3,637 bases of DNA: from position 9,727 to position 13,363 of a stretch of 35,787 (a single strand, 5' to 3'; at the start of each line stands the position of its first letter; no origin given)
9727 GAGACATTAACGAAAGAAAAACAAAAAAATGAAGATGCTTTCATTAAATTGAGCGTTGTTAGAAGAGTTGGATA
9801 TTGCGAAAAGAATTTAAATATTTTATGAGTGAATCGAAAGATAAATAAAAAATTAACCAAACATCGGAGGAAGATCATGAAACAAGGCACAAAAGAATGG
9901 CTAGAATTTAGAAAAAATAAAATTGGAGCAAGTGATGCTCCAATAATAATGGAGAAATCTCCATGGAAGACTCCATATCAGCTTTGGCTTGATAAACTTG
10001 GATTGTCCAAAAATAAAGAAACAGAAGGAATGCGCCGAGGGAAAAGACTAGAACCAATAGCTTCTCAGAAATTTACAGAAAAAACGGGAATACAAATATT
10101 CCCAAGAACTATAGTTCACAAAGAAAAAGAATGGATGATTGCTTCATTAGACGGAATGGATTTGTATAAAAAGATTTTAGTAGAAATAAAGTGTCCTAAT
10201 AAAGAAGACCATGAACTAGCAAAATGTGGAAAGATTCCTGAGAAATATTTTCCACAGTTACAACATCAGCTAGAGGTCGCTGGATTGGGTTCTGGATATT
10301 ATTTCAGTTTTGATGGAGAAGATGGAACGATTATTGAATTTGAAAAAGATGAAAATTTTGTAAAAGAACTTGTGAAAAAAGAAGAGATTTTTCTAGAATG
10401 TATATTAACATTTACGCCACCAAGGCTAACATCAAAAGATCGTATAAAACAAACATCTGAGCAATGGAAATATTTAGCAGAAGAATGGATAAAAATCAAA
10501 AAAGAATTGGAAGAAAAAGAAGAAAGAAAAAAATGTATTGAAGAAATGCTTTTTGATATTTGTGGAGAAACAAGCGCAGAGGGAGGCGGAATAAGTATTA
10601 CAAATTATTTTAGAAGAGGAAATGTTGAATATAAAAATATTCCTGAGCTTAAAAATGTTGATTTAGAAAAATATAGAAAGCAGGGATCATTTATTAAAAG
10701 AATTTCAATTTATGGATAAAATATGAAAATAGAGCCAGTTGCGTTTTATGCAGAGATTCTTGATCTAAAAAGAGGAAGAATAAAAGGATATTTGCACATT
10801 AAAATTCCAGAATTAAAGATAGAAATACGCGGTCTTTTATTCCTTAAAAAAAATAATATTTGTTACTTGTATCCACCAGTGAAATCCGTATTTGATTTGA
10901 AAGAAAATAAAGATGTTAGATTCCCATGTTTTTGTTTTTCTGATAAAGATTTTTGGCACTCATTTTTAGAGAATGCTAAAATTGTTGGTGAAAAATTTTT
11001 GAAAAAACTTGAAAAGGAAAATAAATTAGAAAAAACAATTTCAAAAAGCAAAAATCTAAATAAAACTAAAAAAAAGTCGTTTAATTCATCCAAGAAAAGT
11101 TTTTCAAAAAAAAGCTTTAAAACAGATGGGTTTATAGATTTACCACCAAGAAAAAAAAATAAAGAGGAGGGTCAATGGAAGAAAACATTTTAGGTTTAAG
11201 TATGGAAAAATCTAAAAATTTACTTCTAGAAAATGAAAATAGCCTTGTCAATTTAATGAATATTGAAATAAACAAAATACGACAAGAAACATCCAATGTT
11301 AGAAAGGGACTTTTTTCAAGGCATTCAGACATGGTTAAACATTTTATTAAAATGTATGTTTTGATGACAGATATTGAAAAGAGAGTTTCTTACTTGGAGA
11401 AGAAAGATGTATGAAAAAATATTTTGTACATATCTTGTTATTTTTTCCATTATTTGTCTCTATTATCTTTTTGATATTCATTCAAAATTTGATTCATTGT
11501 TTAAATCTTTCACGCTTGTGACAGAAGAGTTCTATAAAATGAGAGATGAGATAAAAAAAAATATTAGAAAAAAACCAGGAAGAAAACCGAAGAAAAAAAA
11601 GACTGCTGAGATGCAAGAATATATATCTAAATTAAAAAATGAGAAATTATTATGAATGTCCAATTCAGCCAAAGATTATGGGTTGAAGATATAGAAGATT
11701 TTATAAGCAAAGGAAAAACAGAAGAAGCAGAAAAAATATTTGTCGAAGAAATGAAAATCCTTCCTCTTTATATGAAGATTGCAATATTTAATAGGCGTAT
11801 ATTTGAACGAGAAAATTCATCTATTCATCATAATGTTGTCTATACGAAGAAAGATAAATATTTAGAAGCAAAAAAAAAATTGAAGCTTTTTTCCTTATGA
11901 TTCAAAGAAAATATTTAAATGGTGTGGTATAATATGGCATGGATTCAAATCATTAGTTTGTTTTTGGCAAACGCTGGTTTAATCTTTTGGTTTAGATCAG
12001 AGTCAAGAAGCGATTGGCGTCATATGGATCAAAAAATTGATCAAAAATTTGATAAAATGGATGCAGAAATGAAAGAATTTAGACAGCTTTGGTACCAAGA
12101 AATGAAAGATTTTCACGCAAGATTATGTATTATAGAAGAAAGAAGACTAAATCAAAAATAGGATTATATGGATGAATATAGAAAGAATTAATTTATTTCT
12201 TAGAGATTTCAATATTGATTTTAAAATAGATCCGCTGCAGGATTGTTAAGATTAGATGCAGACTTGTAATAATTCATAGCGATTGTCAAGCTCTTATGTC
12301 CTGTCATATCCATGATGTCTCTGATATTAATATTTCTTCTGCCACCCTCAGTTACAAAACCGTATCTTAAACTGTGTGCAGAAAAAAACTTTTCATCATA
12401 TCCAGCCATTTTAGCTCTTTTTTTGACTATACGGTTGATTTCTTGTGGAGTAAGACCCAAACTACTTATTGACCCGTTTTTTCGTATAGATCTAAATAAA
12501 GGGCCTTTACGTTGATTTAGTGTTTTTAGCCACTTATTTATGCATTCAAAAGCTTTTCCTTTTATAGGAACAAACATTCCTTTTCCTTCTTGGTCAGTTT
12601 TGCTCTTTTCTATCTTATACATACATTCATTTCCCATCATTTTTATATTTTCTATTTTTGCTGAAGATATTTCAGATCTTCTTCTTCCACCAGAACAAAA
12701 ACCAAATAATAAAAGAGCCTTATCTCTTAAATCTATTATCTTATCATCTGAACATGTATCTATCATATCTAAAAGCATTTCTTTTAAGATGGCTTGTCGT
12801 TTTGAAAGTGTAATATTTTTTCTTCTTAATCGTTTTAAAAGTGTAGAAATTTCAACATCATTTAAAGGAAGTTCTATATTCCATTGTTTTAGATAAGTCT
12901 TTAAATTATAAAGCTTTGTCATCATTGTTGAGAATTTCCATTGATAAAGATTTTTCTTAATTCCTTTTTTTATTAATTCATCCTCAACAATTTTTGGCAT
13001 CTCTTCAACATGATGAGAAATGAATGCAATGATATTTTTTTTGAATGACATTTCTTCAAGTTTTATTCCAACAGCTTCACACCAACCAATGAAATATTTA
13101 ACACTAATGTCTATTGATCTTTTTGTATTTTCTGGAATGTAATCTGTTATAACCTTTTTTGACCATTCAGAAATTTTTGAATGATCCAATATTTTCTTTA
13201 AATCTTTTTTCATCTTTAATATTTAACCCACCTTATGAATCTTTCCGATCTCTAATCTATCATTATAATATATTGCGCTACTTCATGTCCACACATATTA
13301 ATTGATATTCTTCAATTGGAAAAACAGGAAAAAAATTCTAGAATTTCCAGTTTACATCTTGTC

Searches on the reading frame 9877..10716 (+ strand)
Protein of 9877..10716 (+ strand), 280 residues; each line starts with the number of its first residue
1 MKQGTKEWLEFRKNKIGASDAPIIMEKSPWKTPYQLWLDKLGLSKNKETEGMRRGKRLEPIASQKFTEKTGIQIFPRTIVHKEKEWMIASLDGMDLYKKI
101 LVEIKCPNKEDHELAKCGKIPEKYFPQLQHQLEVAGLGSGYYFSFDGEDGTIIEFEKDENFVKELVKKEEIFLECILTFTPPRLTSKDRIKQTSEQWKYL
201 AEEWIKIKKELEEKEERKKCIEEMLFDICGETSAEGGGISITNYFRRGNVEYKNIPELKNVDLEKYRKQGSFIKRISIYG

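Call 8: search_protein_families(library=phrogs, proteins=[window:9877-10716:+])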
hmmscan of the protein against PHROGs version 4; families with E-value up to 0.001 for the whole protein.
window:9877-10716:+ (280 aa): 4 families
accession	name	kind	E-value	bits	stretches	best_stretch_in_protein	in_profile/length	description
phrog_434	-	DNA, RNA and nucleotide metabolism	1.9e-56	192.9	1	2-276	54-359/372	RecE-like recombination exonuclease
phrog_7655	-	DNA, RNA and nucleotide metabolism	1.2e-16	61.6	1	2-142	7-149/551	RecE-like recombination exonuclease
phrog_149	-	DNA, RNA and nucleotide metabolism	2e-15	57.3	1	2-222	598-838/1242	exonuclease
phrog_19855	-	head and packaging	5.2e-08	31.9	1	1-135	462-596/1257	virion structural protein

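Call 12: find_related_loci(query=window:9877-10716:+, collection=viral_contigs, flank=10000)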
Query window:9877-10716:+ (280 aa) in viral_contigs; peptide patterns used: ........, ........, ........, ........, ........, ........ (x = any residue, [..] = any of these).
13 stretches matched a pattern; 4 encode a relative of the query (tblastn E <= 1e-3); 4 distinct loci.
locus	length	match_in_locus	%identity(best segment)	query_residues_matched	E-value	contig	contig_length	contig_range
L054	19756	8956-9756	42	5-269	6e-72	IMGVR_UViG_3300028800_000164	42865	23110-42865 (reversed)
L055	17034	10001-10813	39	2-269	3e-68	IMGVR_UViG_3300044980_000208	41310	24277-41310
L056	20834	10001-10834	44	1-277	4e-71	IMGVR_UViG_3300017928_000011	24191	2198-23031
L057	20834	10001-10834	40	1-277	4e-67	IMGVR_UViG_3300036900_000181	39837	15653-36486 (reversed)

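Call 55: search_dna_similar(query=window:9877-10716:+, collection=phages, mode=protein, max_rows=15, max_evalue=0.001)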
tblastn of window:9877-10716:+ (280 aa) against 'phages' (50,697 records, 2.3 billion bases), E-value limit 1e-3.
Records with a match: 488; places in all: 488; records where one place covers at least 80% of the query: 5.
Best place of each record, by identity: <60% 488.
By first word of the organism name: Gordonia 111; Arthrobacter 77; Mycobacterium 72; Pseudomonas 35; Escherichia 26; Vibrio 22; Bacillus 19; Listeria 16; Bacteriophage 11; Enterococcus 11; and 39 more.
By host as written in the record: Gordonia terrae 3612 94; Mycobacterium smegmatis mc2 155 59; Arthrobacter sp. ATCC 21022 36; - 27; Pseudomonas aeruginosa 20; Arthrobacter globiformis B-2979 18; Arthrobacter globiformis NRRL B-2979 SEA 13; Escherichia coli 12; and 108 more.
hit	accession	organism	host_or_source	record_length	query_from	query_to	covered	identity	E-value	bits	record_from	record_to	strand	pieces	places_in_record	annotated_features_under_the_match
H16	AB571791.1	Salmonella enterica subsp. enterica serovar Typhimurium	-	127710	1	280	100%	27.7%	2e-17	87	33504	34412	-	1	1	conserved hypothetical protein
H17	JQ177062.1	Bdellovibrio phage phi1422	Bdellovibrio bacteriovorus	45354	7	271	95%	29.1%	2e-15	82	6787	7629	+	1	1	putative recombinase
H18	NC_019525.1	Bdellovibrio phage phi1422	Bdellovibrio bacteriovorus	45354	7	271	95%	29.1%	2e-15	82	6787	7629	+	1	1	RecE-like recombination exonuclease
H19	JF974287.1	Vibrio phage pYD21-A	Vibrio sp. YD21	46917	1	271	97%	27.0%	8e-10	65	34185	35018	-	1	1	hypothetical protein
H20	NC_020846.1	Vibrio phage pYD21-A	Vibrio sp. YD21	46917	1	271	97%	27.0%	8e-10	65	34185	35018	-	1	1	exonuclease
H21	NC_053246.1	Gordonia phage Lilbeanie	Gordonia terrae 3612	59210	4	192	68%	30.5%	2e-15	82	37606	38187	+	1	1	51: RecE-like recombination exonuclease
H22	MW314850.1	Gordonia phage Lilbeanie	Gordonia terrae 3612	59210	4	192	68%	30.5%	2e-15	82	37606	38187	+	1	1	51: RecE-like exonuclease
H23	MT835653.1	Bacteriophage sp.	human fecal samples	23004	6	185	64%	32.0%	6e-14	77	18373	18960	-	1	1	record has no annotation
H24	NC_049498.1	Arthrobacter phage Abba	Arthrobacter globiformis B-2979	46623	6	192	67%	30.7%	9e-17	86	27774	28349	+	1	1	35: RecE-like recombination exonuclease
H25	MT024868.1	Arthrobacter phage Abba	Arthrobacter globiformis B-2979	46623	6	192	67%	30.7%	9e-17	86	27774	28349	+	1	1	35: exonuclease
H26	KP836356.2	Marinitoga camini virus 2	Marinitoga camini 1155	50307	7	200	69%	29.3%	6e-15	81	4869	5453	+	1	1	YqaJ-like viral recombinase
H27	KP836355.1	Marinitoga camini virus 1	Marinitoga camini 1197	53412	7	200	69%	29.3%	6e-15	81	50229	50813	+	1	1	recombination-related protein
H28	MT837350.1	Bacteriophage sp.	human fecal samples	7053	6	185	64%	31.3%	1e-13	77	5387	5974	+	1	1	record has no annotation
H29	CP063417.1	Parageobacillus phage JGon-2020a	Parageobacillus thermoglucosidasius 23.6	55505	6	192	67%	29.4%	4e-15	81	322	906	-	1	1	record has no annotation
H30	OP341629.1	Geobacillus phage vB_GthS_PK5.2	Geobacillus thermodenitrificans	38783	6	188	65%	29.6%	2e-17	87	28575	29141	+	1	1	viral recombinase family protein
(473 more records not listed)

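Call 87: find_homologous_proteins(query=window:9877-10716:+, max_evalue=1e-30)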
Query window:9877-10716:+ (280 aa): 1360 proteins with E <= 1e-30 among 2214 candidates; the best 120 are listed.
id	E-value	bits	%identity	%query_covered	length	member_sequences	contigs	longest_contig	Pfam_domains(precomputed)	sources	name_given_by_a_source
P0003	8.8e-185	630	100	100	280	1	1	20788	PF09588.17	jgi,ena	-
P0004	1.6e-89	318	50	98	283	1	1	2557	PF09588.17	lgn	-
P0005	1.6e-87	311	50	95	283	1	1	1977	PF09588.17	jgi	-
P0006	2.2e-87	311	49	99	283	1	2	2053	PF09588.17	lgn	-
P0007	5.8e-87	309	49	95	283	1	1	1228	PF09588.17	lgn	-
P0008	1.3e-86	308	50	99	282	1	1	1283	PF09588.17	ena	-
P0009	1.7e-86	308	49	98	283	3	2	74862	PF09588.17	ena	-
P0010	1.8e-86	308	49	98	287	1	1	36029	PF09588.17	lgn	-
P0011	2.8e-86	307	51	95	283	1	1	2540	PF09588.17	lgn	-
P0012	2.9e-86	307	49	98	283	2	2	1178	PF09588.17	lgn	-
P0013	3.4e-86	307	52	98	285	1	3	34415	PF09588.17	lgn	-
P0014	6.6e-86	306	50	95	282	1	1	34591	PF09588.17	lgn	-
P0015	7.2e-86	306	49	98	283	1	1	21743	PF09588.17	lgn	-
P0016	7.6e-86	306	50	98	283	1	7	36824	PF09588.17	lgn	-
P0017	8.9e-86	306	49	99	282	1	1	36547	PF09588.17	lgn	-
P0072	1.6e-81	292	49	99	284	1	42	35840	PF09588.17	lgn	-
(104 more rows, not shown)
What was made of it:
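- Tried and rejected: One 49%-identical exonuclease homologue is labelled as coming from a Verrucomicrobia MAG (call 87).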

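Call 88: find_encoding_contigs(protein=P0013, flank=10000, max_places=3)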
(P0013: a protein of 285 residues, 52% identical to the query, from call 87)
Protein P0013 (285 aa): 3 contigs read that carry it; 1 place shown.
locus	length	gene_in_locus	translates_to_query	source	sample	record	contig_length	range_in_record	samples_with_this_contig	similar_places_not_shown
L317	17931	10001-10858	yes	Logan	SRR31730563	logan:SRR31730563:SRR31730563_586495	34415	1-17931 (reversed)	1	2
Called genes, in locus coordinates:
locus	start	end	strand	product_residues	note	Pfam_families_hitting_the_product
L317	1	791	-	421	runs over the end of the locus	PF03237:Terminase_6N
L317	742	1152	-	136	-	-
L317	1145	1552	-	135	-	-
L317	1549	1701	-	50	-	-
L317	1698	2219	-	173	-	PF02195:ParB_N (weak)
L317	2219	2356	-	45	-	-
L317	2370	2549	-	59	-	-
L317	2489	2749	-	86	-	-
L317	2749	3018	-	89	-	-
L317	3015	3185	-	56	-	-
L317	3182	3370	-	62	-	-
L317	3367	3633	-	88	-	-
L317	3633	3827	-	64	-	-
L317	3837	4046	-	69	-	-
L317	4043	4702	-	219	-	PF05866:RusA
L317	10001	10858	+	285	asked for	PF09588:YqaJ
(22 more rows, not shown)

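Call 89: find_encoding_contigs(protein=P0016, flank=10000, max_places=3)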
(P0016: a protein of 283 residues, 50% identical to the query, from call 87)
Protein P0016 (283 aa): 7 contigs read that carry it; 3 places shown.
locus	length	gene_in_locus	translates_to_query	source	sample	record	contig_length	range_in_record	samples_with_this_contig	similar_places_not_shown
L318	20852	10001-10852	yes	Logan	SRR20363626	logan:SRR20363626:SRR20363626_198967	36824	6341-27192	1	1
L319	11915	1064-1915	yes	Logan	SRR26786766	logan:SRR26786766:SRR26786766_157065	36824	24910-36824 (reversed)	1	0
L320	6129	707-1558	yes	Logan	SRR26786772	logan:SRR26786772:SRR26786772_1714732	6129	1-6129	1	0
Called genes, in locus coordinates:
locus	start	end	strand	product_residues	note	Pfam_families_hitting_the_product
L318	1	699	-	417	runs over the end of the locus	PF03237:Terminase_6N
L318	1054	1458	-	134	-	-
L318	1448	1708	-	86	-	-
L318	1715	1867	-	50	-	-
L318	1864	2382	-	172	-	PF02195:ParB_N (faint)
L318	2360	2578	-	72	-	-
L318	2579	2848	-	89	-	-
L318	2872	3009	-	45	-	-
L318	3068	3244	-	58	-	-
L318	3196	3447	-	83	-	-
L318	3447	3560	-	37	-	-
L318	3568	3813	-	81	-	-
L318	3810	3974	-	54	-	-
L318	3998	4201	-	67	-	-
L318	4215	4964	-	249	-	PF05866:RusA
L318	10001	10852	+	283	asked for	PF09588:YqaJ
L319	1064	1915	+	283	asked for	PF09588:YqaJ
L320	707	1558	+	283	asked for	PF09588:YqaJ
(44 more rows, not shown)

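Call 90: find_encoding_contigs(protein=P0072, flank=10000, max_places=3)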
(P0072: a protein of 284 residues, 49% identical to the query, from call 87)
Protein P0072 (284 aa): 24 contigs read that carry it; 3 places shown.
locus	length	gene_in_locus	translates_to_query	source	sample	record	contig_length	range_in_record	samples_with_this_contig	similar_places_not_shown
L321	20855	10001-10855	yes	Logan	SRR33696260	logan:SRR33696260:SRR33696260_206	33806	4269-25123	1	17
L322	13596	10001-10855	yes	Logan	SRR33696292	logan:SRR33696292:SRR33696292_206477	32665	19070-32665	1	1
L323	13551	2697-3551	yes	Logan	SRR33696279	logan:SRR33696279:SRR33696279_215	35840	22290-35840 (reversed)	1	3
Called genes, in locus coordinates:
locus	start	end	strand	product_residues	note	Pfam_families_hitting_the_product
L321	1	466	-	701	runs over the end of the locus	PF16510:P22_portal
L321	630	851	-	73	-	-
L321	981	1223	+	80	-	PF09386:ParD (weak)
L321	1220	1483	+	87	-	PF05016:ParE_toxin, PF15781:ParE-like_toxin (weak)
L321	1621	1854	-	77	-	-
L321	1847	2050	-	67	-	-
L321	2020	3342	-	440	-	-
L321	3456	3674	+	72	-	-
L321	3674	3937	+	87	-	-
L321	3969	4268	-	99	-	-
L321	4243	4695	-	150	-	-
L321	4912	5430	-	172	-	-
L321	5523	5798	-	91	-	-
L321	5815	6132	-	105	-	-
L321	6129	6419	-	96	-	PF05866:RusA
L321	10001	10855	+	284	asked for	PF09588:YqaJ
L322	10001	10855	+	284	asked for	PF09588:YqaJ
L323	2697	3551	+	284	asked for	PF09588:YqaJ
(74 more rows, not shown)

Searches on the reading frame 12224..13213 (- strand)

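Call 8: search_protein_families(library=phrogs, proteins=[window:12224-13213:-])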
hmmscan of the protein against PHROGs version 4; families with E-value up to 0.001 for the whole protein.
window:12224-13213:- (330 aa): 3 families
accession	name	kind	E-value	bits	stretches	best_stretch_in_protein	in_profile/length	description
phrog_216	-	integration and excision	6.2e-22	79.1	1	117-326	40-232/301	integrase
phrog_1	-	integration and excision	2e-17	64.7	1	77-327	221-444/611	integrase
phrog_7685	-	integration and excision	0.0002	22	1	223-317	135-221/240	integrase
